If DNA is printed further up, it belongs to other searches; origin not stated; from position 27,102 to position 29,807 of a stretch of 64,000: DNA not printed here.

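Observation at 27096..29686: AT-rich single-gene island beside tRNA-Ser/tRNA-Glu encoding an 801-aa HEAT-repeat protein with its own textbook promoter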

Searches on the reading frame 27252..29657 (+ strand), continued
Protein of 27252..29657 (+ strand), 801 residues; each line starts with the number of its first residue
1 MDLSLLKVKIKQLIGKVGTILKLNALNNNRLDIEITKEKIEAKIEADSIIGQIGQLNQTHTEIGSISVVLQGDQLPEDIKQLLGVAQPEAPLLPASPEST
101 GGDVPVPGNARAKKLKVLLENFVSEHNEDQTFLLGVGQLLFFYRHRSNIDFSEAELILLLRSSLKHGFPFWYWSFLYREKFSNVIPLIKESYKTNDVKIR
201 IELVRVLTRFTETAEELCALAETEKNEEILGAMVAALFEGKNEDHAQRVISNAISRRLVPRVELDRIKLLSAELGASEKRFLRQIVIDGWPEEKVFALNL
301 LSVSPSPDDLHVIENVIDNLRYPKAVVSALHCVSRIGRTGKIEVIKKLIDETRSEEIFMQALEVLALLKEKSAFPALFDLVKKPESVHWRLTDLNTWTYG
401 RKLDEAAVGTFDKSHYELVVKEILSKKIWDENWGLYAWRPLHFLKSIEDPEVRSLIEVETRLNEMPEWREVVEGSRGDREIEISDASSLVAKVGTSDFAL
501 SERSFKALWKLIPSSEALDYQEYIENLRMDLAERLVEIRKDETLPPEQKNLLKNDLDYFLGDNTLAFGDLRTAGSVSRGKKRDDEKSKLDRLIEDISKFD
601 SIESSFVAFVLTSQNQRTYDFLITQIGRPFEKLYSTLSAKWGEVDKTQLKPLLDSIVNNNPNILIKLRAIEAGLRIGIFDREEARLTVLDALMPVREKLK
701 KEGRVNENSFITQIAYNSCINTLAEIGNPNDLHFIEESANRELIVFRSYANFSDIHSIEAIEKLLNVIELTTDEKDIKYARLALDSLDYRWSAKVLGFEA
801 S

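Call 39: find_encoding_contigs(protein=P0009, flank=10000, max_places=4)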
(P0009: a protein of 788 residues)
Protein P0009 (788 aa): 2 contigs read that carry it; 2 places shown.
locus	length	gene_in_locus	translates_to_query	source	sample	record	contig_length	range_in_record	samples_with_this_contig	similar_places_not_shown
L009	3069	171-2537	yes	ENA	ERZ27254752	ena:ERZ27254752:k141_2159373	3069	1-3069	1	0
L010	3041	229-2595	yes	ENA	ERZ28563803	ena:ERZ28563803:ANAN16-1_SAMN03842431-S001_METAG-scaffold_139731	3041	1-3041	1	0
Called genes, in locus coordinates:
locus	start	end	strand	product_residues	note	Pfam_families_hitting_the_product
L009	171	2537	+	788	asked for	-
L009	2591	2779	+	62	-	-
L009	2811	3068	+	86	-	?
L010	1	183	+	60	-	?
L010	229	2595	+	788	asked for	-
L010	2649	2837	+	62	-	-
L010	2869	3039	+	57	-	?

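Call 41: predict_structure(alignment_id=A2)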
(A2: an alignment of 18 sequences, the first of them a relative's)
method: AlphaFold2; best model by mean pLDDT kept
length: 801 residues; sequences in the alignment: 18
mean_pLDDT: 80.4   pTM: 0.70
mean pLDDT of the five models: 80.4, 79.7, 79.0, 77.5, 77.4
residues with pLDDT >= 90: 431; 70-90: 213; 50-70: 43; < 50: 114
segments of 3 or more residues with pLDDT < 50: 1-108
pLDDT, mean of each block of 10 residues (from residue 1): 29 27 29 34 36 28 24 33 29 27 42 87 93 92 89 95 93 92 90 94 91 88 96 95 94 96 95 93 96 96 94 95 95 95 94 92 93 93 87 82 91 92 80 79 86 88 81 69 77 88 90 91 95 91 80 86 77 52 68 91 95 90 92 88 79 94 93 92 95 91 71 90 93 90 69 91 91 88 93 77 34
secondary structure, 60 per line:
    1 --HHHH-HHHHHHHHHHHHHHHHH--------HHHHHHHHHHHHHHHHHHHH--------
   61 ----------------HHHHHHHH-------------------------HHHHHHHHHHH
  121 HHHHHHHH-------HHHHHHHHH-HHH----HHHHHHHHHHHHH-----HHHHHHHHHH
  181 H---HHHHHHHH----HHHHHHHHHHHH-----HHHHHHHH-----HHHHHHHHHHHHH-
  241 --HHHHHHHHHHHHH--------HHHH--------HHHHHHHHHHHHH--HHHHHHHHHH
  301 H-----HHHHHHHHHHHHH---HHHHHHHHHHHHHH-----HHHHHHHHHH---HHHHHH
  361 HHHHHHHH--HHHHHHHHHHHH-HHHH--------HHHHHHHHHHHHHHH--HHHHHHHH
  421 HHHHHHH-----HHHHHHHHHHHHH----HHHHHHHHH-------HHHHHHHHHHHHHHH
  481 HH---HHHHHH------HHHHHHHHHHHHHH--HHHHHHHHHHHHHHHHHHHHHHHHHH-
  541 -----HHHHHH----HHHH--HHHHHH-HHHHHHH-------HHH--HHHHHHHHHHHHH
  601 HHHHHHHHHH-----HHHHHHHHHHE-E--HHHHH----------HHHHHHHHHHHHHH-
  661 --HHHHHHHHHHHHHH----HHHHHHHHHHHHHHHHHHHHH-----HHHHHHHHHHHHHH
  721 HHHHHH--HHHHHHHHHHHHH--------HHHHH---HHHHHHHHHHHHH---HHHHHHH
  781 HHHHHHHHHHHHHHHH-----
elements in order (helices of 4 or more, strands of 3 or more residues): H3-6 H8-24 H33-52 H77-84 H110-128 H136-144 H153-165 H171-181 H185-192 H197-208 H214-221 H227-239 H243-255 H264-267 H276-288 H291-301 H307-319 H323-336 H342-351 H355-368 H371-382 H384-387 H396-410 H413-427 H433-445 H450-458 H466-482 H486-491 H498-511 H514-539 H546-551 H556-559 H562-567 H569-575 H588-610 H616-625 H631-635 H646-659 H663-676 H681-701 H707-726 H729-741 H750-754 H758-770 H774-796

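Call 45: fold_search(model_id=the predicted structure, library=pdb)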
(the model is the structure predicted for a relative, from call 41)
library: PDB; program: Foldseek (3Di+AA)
matches with E <= 10: 1068; with E <= 0.001: 33
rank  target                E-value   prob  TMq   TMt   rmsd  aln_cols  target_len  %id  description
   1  7abh_u                5.4e-05  1.00  0.22  0.20  27.5       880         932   11  Human pre-Bact-2 spliceosome (SF3b/U2 snRNP portion) (released 2020-12-09)
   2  6ef4                  6.1e-05  1.00  0.25  0.32  15.2       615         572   13  Crystal structure of mouse PP2A Aalpha P179R mutant (released 2019-06-26)
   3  7q3l_A                9.0e-05  1.00  0.22  0.22  22.3       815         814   11  Human 17S U2 snRNP 5' domain (released 2022-03-30)
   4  8qo9_B1               9.4e-05  1.00  0.22  0.21  21.7       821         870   12  Cryo-EM structure of a human spliceosomal B complex protomer (released 2024-01-24)
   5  8i0p_1                1.3e-04  1.00  0.19  0.16  27.5       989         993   12  The cryo-EM structure of human pre-Bact complex (released 2024-07-31)
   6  4rv1_D                1.5e-04  1.00  0.14  0.21  20.1       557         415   14  Crystal Structure of Engineered Protein. Northeast Structural Genomics Consortium (NESG) Target OR497. (released 2014-12-10)
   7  5ife_C                1.9e-04  1.00  0.19  0.19  22.1       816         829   12  Crystal structure of the human SF3b core complex (released 2016-10-26)
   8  7q4o_A                2.2e-04  1.00  0.23  0.23  20.8       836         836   10  Substrate-bound A-like U2 snRNP (released 2022-03-30)
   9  5h2v_A                2.3e-04  1.00  0.22  0.19  22.7       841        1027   13  Crystal structure of the karyopherin Kap121p bound to the SUMO protease Ulp1p (released 2016-12-14)
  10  9ogb_A                2.8e-04  1.00  0.21  0.17  20.7       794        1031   12  Cryo-EM structure of human exportin-1 conjugated with selinexor and bound to yeast RAN-GTP and human ASB8-ELOB/C (released 2025-11-26)
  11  7abi_u                3.7e-04  1.00  0.26  0.23  25.0       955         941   13  Human pre-Bact-2 spliceosome (released 2021-02-10)
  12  8qyz_F                3.7e-04  1.00  0.21  0.18  21.6      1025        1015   10  Crystal structure of hiNES2 in complex with Xpo1 and RanGTP (released 2024-11-06)
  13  7onb_C                4.0e-04  1.00  0.19  0.19  22.0       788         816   12  Structure of the U2 5' module of the A3'-SSA complex (released 2021-08-04)
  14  6en4_C                4.2e-04  1.00  0.20  0.19  21.1       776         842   12  SF3b core in complex with a splicing modulator (released 2018-06-20)
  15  5dif_C                4.2e-04  1.00  0.19  0.16  21.5       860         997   12  Crystal Structure of CPEB4 NES Peptide in complex with CRM1-Ran-RanBP1 (released 2015-09-16)
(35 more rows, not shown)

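Call 46: search_solved_structures(query=A2, max_evalue=1)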
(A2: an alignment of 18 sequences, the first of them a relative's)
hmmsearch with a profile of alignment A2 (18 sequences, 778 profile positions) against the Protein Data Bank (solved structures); distinct sequences matched with E-value up to 1: 2.
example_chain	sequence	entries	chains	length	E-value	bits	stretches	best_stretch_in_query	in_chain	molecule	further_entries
9hs7_A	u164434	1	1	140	0.17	13.5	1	623-685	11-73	Transmembrane protein gp41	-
8otz_u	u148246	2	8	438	0.18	13.4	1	654-732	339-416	EF-hand calcium-binding domain-containing protein 3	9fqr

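Call 48: search_protein_families(library=pfam, alignment_id=A2, max_evalue=0.01)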
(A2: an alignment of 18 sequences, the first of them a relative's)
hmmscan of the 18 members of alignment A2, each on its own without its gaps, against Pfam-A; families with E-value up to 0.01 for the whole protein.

A. member 1, P0001 (801 aa): 1 family
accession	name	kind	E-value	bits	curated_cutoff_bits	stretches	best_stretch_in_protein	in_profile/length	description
PF13646.12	HEAT_2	-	3.1e-05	24.6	27.7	0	329-384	20-74/88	HEAT repeats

B. families by the number of members that match (of 18 scanned): 2 families
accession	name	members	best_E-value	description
PF13646.12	HEAT_2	12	2.1e-09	HEAT repeats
PF17833.7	pre-PUA_NIP7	1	0.0088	NIP7/UPF0113, pre-PUA domain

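Call 51: fold_search(model_id=the predicted structure, library=viral)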
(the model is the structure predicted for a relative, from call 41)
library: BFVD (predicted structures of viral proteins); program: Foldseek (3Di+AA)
matches with E <= 10: 331; with E <= 0.001: 0
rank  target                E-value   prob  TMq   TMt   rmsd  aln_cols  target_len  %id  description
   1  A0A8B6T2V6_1          2.6e-02  0.25  0.08  0.06  54.5       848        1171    9  Large tegument protein [Otarine gammaherpesvirus 4]
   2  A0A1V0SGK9            4.4e-02  0.75  0.17  0.16  19.2       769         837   11  RING finger protein [Hokovirus HKV1]
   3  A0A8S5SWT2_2          5.3e-02  0.08  0.05  0.04  59.2       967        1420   11  Minor tail protein [Siphoviridae sp. ctZHD14]
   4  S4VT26                7.0e-02  0.30  0.11  0.13  24.9       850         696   10  F-box incomplete domain containing protein [Pandoravirus salinus]
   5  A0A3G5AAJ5            8.8e-02  0.47  0.16  0.17  33.2       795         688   10  Sel1 repeat family protein [Hyperionvirus sp.]
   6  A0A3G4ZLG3            8.8e-02  0.28  0.11  0.12  28.0       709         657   12  Uncharacterized protein [Terrestrivirus sp.]
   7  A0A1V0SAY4            1.1e-01  0.54  0.13  0.17  27.6       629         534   10  TPR repeat protein [Catovirus CTV1]
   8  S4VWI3                1.1e-01  0.28  0.13  0.10  37.2       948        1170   11  Dihydrofolate reductase incomplete domain containing protein [Pandoravirus salinus]
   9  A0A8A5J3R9            1.1e-01  0.33  0.10  0.13  24.5       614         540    9  (no name in the UniProt tables at hand)
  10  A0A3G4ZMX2            1.1e-01  0.69  0.17  0.17  37.7       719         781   10  RING-type domain-containing protein [Terrestrivirus sp.]
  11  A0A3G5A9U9            1.3e-01  0.41  0.12  0.16  28.4       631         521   11  Sel1 repeat family protein [Hyperionvirus sp.]
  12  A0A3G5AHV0            1.4e-01  0.47  0.13  0.16  20.8       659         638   10  Uncharacterized protein [Sylvanvirus sp.]
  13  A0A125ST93            1.7e-01  0.30  0.17  0.12  27.0       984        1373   11  (no name in the UniProt tables at hand)
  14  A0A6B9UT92            1.7e-01  0.18  0.09  0.12  23.0       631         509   11  (no name in the UniProt tables at hand)
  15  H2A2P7                1.8e-01  0.16  0.10  0.08  45.7       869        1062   12  M48 protein [Murid herpesvirus 1]
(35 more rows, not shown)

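Call 52: find_encoding_contigs(protein=P0010, flank=10000, max_places=4)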
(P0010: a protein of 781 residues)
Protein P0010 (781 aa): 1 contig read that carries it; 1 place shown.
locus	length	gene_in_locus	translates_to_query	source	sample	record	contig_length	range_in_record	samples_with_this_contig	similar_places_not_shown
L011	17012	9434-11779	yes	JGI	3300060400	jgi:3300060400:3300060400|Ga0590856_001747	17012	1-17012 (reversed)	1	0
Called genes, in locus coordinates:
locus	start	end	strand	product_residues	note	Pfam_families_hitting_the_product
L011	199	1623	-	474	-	-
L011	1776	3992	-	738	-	PF00004:AAA, PF17862:AAA_lid_3, PF01434:Peptidase_M41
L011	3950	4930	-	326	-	PF01734:Patatin (faint)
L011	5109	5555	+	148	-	PF01668:SmpB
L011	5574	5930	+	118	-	-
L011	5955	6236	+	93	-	-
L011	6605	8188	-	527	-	PF00239:Resolvase, PF07508:Recombinase, PF13408:Zn_ribbon_recom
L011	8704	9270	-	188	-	-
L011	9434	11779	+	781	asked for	-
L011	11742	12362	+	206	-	-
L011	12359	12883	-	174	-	-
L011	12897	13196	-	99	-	-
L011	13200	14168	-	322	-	PF01844:HNH, PF14279:HNH_5 (faint)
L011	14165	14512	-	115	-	PF03819:MazG, PF12643:MazG-like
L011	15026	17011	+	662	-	?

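Call 53: find_encoding_contigs(protein=P0011, flank=10000, max_places=4)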
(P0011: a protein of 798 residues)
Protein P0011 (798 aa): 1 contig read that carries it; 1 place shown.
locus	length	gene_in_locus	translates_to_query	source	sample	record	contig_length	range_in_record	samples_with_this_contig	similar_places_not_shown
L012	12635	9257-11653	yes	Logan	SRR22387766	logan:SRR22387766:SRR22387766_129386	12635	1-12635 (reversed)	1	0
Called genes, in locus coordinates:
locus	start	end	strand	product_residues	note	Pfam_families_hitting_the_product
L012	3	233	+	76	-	?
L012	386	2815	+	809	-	PF12161:HsdM_N, PF02384:N6_Mtase, PF07669:Eco57I (weak)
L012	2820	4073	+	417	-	PF01420:Methylase_S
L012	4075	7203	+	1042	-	PF04313:HSDR_N, PF04851:ResIII, PF18766:SWI2_SNF2, PF22679:T1R_D3-like, PF11867:T1RH-like_C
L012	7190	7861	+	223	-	PF01863:YgjP-like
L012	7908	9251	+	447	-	PF09254:FokI_cleav_dom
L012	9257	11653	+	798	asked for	-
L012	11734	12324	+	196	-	-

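Call 55: find_encoding_contigs(protein=P0013, flank=10000, max_places=4)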
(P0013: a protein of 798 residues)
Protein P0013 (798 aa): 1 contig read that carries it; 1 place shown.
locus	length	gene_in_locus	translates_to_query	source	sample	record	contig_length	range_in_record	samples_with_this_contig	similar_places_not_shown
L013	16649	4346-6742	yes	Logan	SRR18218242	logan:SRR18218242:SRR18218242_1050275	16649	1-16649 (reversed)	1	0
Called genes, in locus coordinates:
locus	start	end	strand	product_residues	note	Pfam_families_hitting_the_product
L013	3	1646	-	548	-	?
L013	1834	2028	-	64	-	-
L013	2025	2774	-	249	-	PF13730:HTH_36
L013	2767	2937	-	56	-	-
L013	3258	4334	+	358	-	PF18165:pP_pnuc_1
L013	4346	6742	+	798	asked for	PF13646:HEAT_2 (faint)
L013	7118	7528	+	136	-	-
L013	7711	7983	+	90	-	-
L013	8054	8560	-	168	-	-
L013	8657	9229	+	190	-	PF02600:DsbB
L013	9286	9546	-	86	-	PF04226:Transgly_assoc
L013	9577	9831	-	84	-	-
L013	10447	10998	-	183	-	-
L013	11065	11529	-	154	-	PF05974:DUF892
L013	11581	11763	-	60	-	PF11450:DUF3008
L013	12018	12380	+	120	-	-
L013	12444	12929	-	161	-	-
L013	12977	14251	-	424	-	PF03448:MgtE_N (weak), PF00571:CBS (faint), PF01769:MgtE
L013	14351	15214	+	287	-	PF01149:Fapy_DNA_glyco, PF06831:H2TH, PF06827:zf-FPG_IleRS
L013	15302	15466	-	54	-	-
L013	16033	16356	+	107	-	-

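Call 56: find_encoding_contigs(protein=P0014, flank=10000, max_places=4)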
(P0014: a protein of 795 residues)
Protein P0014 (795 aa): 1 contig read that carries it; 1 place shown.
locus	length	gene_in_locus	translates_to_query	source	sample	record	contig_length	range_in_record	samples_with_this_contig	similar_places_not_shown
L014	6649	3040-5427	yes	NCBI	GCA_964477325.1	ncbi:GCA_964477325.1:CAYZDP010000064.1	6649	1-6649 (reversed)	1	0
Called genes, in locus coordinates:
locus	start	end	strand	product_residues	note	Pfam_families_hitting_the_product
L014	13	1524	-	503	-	PF00239:Resolvase, PF07508:Recombinase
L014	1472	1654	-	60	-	-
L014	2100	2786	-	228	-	-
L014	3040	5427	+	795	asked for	-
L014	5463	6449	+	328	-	PF14022:DUF4238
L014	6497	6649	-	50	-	?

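Call 57: find_encoding_contigs(protein=P0015, flank=10000, max_places=4)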
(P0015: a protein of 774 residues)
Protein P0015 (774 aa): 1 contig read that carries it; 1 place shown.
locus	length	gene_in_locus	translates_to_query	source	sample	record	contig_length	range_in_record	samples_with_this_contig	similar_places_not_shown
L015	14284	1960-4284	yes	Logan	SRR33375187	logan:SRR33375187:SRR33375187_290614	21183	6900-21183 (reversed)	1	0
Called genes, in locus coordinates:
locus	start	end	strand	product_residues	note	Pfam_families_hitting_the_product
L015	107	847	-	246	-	-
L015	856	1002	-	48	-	-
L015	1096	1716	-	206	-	-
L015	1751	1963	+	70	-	PF12728:HTH_17, PF13411:MerR_1, PF00376:MerR (weak)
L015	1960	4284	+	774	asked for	-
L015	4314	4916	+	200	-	-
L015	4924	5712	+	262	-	PF00795:CN_hydrolase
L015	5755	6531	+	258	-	PF02129:Peptidase_S15, PF12146:Hydrolase_4, PF20408:Abhydrolase_11 (faint), PF00561:Abhydrolase_1, PF12697:Abhydrolase_6 (weak), PF00326:Peptidase_S9, PF10142:PhoPQ_related (weak)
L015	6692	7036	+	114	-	PF03819:MazG (weak), PF12643:MazG-like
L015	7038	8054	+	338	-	PF01844:HNH (weak), PF13391:HNH_2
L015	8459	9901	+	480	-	PF00391:PEP-utilizers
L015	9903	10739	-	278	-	PF13387:Lnb_N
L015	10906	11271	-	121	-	PF02604:PhdYeFM_antitox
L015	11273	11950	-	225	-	PF20582:UPF0758_N, PF04002:RadC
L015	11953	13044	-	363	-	-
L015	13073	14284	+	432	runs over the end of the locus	PF01336:tRNA_anti-codon, PF00152:tRNA-synt_2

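Call 68: find_related_loci(query=P0004, collection=viral_contigs, flank=10000)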
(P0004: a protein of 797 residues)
Query P0004 (797 aa) in viral_contigs; peptide patterns used: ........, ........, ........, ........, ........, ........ (x = any residue, [..] = any of these).
14 stretches matched a pattern, but none encodes a relative of the query by tblastn (E <= 1e-3).
